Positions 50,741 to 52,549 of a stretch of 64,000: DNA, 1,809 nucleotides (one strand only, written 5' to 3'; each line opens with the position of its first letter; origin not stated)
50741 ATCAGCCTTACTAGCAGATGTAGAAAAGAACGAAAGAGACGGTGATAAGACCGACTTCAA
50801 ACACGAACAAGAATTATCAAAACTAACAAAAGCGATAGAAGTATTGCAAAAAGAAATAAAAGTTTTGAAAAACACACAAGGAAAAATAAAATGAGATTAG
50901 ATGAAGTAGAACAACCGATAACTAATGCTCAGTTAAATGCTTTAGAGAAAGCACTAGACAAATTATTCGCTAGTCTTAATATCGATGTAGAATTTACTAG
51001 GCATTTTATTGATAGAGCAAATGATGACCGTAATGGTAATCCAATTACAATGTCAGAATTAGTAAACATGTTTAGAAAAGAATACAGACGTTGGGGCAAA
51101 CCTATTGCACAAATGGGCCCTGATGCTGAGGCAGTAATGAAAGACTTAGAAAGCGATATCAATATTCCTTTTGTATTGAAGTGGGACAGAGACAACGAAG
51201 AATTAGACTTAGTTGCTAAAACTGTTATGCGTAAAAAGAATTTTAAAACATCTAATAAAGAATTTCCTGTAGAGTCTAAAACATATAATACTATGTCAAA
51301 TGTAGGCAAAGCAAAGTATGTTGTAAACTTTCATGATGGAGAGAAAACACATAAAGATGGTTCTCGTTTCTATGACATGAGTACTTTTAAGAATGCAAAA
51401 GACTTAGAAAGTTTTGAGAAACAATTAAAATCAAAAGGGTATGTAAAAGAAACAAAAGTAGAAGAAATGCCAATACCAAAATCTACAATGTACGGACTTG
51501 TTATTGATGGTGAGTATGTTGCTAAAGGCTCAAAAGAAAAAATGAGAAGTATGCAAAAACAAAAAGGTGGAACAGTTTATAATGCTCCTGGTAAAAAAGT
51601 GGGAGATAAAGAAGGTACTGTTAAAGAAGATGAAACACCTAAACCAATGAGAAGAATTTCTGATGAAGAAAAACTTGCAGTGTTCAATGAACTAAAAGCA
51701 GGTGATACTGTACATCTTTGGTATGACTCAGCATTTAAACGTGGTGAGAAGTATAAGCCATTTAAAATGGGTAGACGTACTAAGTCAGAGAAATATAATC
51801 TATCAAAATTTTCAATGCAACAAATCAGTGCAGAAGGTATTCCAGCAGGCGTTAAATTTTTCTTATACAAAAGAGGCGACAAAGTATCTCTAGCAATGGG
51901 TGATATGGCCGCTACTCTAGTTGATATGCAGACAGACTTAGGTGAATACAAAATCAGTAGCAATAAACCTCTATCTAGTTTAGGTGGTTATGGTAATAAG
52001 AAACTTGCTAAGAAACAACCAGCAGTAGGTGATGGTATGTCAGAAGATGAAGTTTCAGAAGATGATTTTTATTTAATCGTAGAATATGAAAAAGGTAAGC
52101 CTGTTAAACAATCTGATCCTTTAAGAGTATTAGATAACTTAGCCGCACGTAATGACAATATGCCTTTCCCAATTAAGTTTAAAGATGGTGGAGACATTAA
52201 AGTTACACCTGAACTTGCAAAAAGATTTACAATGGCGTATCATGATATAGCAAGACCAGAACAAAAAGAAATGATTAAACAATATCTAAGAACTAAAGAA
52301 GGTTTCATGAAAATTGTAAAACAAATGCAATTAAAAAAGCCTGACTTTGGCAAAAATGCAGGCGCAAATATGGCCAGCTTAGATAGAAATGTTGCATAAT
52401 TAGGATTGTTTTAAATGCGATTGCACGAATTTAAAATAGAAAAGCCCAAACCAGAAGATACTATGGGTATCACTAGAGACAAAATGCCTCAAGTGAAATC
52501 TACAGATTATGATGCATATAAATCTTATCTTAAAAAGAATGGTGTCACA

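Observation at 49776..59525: Consecutive genes share a T4 capsid-targeting-like N-terminal leader: possible head-packaged, injected effector set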

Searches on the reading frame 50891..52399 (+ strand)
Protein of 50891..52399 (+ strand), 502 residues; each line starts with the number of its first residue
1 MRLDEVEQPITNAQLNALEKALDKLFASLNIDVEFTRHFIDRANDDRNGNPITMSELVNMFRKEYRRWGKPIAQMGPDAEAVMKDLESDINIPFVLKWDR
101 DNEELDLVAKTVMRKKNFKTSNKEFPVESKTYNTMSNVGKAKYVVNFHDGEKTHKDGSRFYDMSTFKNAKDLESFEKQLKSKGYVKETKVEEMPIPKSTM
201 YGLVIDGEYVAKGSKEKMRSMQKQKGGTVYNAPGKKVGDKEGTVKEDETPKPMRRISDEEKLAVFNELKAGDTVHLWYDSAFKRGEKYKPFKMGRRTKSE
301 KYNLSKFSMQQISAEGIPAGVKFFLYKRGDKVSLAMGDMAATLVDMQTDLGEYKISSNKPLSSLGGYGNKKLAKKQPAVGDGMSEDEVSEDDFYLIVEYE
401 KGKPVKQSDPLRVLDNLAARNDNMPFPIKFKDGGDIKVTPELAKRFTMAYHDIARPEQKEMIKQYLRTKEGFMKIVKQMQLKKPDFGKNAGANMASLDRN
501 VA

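Call 4: search_protein_families(library=pfam, proteins=[window:50891-52399:+], max_evalue=0.01)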
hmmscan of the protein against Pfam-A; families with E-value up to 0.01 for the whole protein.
window:50891-52399:+ (502 aa): 0 families

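Call 5: search_protein_families(library=phrogs, proteins=[window:50891-52399:+], max_evalue=0.001)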
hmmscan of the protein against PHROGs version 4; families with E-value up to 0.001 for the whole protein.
window:50891-52399:+ (502 aa): 2 families
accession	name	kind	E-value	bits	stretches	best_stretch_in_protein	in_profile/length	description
phrog_23027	-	unknown function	3.4e-21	76.6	1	10-123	488-598/602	-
phrog_14518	-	unknown function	2.3e-07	31.7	1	10-121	3-117/125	-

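Call 11: search_dna_similar(query=window:50891-52399:+, collection=phages, mode=protein, max_rows=25, max_evalue=0.001)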
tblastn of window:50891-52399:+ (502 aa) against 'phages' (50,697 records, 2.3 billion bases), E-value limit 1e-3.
Records with a match: 16; places in all: 20; records where one place covers at least 80% of the query: 0.
Best place of each record, by identity: <60% 16.
By first word of the organism name: Sinorhizobium 7; Methylophilales 4; Flavobacterium 4; Paraglaciecola 1.
By host as written in the record: Sinorhizobium meliloti 7; Methylophilales_sp._H5P1 4; Flavobacterium sp. LMO8 4; Paraglaciecola sp. strain IceBac 372 1.
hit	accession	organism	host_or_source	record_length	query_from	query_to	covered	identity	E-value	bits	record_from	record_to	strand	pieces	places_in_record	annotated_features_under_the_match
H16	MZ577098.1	Methylophilales phage Melnitz-3 EXVC039M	Methylophilales_sp._H5P1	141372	10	125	23%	55.2%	2e-35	146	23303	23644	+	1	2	hypothetical protein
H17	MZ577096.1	Methylophilales phage Melnitz-2 EXVC040M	Methylophilales_sp._H5P1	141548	10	125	23%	55.2%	2e-35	146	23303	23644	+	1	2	hypothetical protein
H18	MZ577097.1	Methylophilales phage Melnitz EXVC044M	Methylophilales_sp._H5P1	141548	10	125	23%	55.2%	2e-35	146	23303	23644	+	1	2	hypothetical protein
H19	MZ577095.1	Methylophilales phage Melnitz-1 EXVC043M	Methylophilales_sp._H5P1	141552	10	125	23%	55.2%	2e-35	146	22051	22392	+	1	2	hypothetical protein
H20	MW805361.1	Paraglaciecola Antarctic GD virus 1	Paraglaciecola sp. strain IceBac 372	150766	6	140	27%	44.9%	3e-29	128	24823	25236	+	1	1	hypothetical protein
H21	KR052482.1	Sinorhizobium phage phiN3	Sinorhizobium meliloti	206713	10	122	23%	43.4%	3e-16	88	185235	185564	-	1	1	hypothetical protein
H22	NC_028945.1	Sinorhizobium phage phiN3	Sinorhizobium meliloti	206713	10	122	23%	43.4%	3e-16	88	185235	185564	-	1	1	hypothetical protein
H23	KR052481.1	Sinorhizobium phage phiM19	Sinorhizobium meliloti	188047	10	122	23%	43.4%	3e-16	88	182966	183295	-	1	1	hypothetical protein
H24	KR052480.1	Sinorhizobium phage phiM7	Sinorhizobium meliloti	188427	10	122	23%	43.4%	3e-16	88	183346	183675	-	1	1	hypothetical protein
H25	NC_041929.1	Sinorhizobium phage phiM7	Sinorhizobium meliloti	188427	10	122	23%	43.4%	3e-16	88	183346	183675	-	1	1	hypothetical protein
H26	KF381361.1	Sinorhizobium phage phiM12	Sinorhizobium meliloti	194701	10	122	23%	43.4%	3e-16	88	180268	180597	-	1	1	hypothetical protein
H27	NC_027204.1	Sinorhizobium phage phiM12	Sinorhizobium meliloti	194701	10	122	23%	43.4%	3e-16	88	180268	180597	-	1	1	hypothetical protein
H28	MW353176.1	Flavobacterium phage vB_FspM_immuto_3-5A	Flavobacterium sp. LMO8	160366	31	132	20%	39.2%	2e-9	66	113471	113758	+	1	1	hypothetical protein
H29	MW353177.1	Flavobacterium phage vB_FspM_immuto_13-6C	Flavobacterium sp. LMO8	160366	31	132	20%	39.2%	2e-9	66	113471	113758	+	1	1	hypothetical protein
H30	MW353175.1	Flavobacterium phage vB_FspM_immuto_2-6A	Flavobacterium sp. LMO8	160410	31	132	20%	39.2%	2e-9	66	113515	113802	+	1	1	hypothetical protein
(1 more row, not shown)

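Call 15: get_annotated_region(hit=H16, flank=6000)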
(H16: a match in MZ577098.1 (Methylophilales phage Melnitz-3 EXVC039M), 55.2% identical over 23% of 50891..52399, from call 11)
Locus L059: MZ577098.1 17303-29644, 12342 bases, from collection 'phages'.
description: Methylophilales phage Melnitz-3 EXVC039M, complete genome.
organism: Methylophilales phage Melnitz-3 EXVC039M (NCBI taxid 2832341)
taxonomy: Viruses; Duplodnaviria; Heunggongvirae; Uroviricota; Caudoviricetes; Kyanoviridae
host: Methylophilales_sp._H5P1; source: -; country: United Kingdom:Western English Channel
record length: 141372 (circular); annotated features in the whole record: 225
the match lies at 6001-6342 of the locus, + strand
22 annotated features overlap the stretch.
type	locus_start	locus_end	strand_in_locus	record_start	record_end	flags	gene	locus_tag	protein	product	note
CDS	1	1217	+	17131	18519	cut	-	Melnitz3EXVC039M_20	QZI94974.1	hypothetical protein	-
CDS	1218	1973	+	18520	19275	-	-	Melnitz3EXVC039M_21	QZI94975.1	hypothetical protein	-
CDS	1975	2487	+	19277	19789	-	-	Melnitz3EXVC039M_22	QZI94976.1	hypothetical protein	-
CDS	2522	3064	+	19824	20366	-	-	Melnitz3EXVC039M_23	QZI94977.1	putative S-layer protein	-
CDS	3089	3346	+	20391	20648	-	-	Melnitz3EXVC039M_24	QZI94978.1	hypothetical protein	-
CDS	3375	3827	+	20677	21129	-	-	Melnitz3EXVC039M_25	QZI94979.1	hypothetical protein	-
CDS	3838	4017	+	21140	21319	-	-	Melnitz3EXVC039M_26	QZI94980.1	hypothetical protein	-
CDS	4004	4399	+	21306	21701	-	-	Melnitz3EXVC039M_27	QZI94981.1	hypothetical protein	-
CDS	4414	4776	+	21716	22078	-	-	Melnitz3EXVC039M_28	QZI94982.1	hypothetical protein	-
CDS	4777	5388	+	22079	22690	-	-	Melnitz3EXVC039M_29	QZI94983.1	hypothetical protein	-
CDS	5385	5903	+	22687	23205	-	-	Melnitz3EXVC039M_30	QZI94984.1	hypothetical protein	-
CDS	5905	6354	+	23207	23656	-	-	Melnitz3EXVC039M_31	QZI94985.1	hypothetical protein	-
CDS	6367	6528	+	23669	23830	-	-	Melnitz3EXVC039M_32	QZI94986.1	hypothetical protein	-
CDS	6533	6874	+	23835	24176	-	-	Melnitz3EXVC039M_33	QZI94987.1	hypothetical protein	-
CDS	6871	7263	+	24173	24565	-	-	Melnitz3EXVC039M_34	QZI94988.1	hypothetical protein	-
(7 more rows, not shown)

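Call 16: get_annotated_region(hit=H20, flank=6000)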
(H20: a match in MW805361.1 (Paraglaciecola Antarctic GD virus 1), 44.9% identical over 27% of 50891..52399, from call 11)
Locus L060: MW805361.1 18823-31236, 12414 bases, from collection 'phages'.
description: Paraglaciecola Antarctic GD virus 1, complete genome.
organism: Paraglaciecola Antarctic GD virus 1 (NCBI taxid 2945130)
taxonomy: Viruses
host: Paraglaciecola sp. strain IceBac 372; source: -; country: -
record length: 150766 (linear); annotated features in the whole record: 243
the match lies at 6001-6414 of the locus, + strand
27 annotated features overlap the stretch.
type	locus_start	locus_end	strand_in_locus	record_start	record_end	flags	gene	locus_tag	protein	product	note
CDS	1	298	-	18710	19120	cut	-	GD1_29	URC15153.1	recombination protein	gp29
CDS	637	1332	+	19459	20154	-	-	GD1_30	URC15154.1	deoxynucleoside monophosphate kinase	gp30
CDS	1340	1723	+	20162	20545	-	-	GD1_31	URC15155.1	hypothetical protein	gp31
CDS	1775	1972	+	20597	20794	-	-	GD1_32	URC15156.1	hypothetical protein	gp32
CDS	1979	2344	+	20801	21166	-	-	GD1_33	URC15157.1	hypothetical protein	gp33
CDS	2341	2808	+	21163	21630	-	-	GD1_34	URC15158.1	hypothetical protein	gp34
CDS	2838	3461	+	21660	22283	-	-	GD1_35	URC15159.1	permuted papain-like amidase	gp35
CDS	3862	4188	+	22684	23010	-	-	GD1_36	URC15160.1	phospholipase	gp36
CDS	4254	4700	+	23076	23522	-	-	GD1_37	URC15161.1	NADAR superfamily protein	gp37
CDS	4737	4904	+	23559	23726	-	-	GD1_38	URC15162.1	hypothetical protein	gp38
CDS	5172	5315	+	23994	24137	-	-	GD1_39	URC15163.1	hypothetical protein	gp39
CDS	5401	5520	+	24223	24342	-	-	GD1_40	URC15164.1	hypothetical protein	gp40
CDS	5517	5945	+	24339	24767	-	-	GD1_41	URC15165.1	hypothetical protein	gp41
CDS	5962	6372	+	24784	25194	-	-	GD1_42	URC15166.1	hypothetical protein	gp42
CDS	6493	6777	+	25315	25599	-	-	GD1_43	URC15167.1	hypothetical protein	gp43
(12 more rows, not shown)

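Call 17: get_annotated_region(hit=H26, flank=6000)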
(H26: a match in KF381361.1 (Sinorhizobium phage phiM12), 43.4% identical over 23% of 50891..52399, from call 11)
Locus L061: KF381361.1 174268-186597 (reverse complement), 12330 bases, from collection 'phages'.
description: Sinorhizobium phage phiM12, complete genome.
organism: Sinorhizobium phage phiM12 (NCBI taxid 1357423)
taxonomy: Viruses; Duplodnaviria; Heunggongvirae; Uroviricota; Caudoviricetes; Emdodecavirus; Emdodecavirus M12
host: Sinorhizobium meliloti; source: -; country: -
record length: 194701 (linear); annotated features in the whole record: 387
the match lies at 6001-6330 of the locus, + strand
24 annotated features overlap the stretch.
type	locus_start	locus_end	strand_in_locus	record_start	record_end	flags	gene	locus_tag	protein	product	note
CDS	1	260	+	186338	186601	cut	-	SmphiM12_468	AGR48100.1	hypothetical protein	-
CDS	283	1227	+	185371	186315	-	-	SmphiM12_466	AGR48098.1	hypothetical protein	-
CDS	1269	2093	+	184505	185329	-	-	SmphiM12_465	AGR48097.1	hypothetical protein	-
CDS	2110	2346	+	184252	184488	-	-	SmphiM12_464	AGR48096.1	hypothetical protein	-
CDS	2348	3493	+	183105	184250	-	-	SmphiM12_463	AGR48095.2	hypothetical protein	-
CDS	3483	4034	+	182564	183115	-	-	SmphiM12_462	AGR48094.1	hypothetical protein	-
CDS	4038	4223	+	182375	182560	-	-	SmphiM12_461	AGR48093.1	hypothetical protein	-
CDS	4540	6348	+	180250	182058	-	-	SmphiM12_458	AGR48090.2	hypothetical protein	-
CDS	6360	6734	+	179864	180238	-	-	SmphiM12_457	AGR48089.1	hypothetical protein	-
CDS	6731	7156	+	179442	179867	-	-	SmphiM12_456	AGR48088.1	hypothetical protein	-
CDS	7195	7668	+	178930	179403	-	-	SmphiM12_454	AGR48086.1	hypothetical protein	-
CDS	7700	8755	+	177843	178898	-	-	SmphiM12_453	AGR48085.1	DNA primase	contains domain 61[PHA02540], DNA primase; gp61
CDS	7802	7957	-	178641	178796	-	-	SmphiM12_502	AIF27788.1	hypothetical protein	-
CDS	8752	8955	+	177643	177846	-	-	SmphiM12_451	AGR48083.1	hypothetical protein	-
CDS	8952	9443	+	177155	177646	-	dfrA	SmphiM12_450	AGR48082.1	dihydrofolate reductase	contains domain DHFR[cd00209], Dihydrofolate reductase (DHFR)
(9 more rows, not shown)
